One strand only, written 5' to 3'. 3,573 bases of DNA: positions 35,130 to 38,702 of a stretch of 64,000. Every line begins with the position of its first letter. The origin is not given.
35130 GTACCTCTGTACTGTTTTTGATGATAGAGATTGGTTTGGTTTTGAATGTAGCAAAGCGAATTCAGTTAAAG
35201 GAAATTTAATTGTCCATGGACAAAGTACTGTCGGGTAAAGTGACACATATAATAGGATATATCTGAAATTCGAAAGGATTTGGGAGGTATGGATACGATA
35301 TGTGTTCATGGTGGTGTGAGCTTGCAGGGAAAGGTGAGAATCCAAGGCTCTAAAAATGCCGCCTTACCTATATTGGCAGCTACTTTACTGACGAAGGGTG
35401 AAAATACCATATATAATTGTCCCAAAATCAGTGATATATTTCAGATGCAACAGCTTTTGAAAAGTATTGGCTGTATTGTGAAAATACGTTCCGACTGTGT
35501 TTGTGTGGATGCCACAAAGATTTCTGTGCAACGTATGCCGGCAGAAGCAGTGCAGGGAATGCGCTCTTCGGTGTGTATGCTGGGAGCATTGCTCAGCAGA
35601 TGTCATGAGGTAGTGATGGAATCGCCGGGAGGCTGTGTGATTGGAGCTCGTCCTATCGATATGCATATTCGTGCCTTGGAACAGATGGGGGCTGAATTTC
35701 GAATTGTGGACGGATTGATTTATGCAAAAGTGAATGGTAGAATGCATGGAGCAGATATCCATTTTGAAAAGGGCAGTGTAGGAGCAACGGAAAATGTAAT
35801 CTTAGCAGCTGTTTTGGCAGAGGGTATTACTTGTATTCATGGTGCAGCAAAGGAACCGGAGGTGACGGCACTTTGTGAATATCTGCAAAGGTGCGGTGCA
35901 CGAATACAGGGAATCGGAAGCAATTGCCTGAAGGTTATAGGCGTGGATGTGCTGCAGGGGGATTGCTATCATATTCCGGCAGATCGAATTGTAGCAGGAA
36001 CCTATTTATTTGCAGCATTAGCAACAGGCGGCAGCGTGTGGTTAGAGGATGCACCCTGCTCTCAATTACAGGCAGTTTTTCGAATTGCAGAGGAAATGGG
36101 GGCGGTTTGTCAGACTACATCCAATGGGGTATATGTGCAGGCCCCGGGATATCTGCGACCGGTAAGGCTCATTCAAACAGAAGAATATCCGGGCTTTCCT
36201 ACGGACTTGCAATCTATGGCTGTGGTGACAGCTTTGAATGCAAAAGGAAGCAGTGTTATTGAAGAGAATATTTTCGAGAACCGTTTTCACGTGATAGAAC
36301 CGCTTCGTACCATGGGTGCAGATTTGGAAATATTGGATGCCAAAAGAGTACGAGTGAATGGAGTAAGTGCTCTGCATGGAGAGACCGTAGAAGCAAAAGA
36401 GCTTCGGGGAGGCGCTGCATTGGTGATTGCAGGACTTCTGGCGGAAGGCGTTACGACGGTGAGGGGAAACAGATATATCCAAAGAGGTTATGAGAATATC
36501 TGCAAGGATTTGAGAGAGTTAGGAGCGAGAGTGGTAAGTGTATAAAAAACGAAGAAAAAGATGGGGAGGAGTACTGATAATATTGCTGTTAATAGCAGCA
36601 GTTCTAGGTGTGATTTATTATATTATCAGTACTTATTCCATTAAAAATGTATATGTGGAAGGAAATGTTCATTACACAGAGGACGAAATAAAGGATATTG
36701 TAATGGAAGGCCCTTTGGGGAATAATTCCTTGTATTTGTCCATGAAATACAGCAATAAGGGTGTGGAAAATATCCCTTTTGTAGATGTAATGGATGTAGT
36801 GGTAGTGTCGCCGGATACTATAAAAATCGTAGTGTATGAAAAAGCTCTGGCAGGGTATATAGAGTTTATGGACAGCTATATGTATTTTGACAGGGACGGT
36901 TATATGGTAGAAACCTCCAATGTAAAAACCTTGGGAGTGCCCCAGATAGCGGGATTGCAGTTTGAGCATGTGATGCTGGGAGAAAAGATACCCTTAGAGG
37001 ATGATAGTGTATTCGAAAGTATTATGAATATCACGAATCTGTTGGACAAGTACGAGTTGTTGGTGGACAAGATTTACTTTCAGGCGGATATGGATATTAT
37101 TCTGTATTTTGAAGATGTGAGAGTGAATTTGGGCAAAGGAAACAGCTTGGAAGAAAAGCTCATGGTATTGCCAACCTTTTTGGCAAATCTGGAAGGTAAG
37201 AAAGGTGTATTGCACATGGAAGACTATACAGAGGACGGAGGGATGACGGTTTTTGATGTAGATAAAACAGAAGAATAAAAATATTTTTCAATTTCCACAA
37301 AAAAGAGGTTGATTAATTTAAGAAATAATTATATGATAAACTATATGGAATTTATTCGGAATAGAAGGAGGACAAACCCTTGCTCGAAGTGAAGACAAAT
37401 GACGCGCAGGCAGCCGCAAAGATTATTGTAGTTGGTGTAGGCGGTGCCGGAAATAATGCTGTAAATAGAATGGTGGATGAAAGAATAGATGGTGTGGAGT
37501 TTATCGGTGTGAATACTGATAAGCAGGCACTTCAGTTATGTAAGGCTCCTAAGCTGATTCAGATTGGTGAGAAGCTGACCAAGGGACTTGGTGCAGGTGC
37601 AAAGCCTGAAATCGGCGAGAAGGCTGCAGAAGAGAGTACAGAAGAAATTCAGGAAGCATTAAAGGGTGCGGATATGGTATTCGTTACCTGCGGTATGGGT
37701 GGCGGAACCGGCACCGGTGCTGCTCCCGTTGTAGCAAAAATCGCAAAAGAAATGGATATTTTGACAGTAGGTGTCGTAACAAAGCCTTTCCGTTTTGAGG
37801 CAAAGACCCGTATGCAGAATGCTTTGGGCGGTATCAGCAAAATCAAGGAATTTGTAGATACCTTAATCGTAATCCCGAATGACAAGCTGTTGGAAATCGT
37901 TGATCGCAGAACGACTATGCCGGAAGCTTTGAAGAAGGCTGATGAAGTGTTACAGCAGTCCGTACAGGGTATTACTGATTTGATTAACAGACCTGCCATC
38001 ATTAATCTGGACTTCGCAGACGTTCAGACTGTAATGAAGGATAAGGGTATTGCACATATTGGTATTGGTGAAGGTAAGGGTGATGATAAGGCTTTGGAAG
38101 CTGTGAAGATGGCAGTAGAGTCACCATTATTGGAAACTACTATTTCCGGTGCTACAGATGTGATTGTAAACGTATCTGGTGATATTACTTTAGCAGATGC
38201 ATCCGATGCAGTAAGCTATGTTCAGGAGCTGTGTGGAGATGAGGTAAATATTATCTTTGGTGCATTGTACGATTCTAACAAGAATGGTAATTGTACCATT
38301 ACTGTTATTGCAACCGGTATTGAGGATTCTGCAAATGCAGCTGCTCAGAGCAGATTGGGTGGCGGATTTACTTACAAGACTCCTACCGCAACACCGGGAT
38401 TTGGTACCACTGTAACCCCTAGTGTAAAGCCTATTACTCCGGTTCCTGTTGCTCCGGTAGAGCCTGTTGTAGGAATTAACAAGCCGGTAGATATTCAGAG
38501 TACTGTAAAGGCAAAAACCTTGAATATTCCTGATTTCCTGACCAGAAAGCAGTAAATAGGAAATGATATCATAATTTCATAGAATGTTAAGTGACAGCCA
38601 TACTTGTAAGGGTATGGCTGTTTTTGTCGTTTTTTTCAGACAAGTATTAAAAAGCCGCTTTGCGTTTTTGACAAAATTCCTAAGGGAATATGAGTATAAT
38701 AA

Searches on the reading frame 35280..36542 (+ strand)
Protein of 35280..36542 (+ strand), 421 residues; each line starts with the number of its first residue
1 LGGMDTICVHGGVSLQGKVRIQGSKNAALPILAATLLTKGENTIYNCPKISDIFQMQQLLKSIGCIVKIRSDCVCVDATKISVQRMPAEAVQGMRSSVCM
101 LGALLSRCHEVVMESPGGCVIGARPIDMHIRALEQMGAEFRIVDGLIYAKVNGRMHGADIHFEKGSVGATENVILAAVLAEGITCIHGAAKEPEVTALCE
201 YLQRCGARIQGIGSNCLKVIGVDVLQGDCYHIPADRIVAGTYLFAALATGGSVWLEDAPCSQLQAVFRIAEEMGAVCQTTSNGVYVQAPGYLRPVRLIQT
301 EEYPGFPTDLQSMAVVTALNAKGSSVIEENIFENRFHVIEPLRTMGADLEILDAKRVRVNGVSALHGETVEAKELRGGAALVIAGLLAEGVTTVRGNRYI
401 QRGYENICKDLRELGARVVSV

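Call 19: search_protein_families(library=pfam, proteins=[window:35280-36542:+], max_evalue=0.001)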
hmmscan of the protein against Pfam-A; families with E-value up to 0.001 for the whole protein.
window:35280-36542:+ (421 aa): 1 family
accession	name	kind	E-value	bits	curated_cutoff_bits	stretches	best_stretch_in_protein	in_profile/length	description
PF00275.25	EPSP_synthase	-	1.9e-80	271.1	22.8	1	10-410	2-416/417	EPSP synthase (3-phosphoshikimate 1-carboxyvinyltransferase)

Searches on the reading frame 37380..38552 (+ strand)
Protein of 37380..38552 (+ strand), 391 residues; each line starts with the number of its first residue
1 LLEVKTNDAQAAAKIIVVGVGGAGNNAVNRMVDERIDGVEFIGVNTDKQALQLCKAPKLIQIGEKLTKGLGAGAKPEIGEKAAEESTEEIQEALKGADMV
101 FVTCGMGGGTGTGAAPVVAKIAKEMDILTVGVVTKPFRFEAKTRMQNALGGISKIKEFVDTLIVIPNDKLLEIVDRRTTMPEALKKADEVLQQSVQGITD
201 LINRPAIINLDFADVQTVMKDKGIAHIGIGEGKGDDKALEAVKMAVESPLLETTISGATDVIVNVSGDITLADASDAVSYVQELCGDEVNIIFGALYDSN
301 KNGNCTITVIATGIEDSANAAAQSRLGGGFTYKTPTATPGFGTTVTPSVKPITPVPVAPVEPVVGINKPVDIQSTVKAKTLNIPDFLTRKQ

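Call 19: search_protein_families(library=pfam, proteins=[window:37380-38552:+], max_evalue=0.001)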
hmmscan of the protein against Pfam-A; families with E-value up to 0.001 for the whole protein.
window:37380-38552:+ (391 aa): 2 families
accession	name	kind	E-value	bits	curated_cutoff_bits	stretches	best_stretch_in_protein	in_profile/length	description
PF00091.31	Tubulin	-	7.1e-54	183.4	33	1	14-175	1-190/190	Tubulin/FtsZ family, GTPase domain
PF12327.13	FtsZ_C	-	1.8e-22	79.9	27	1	223-315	1-95/95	FtsZ family, C-terminal domain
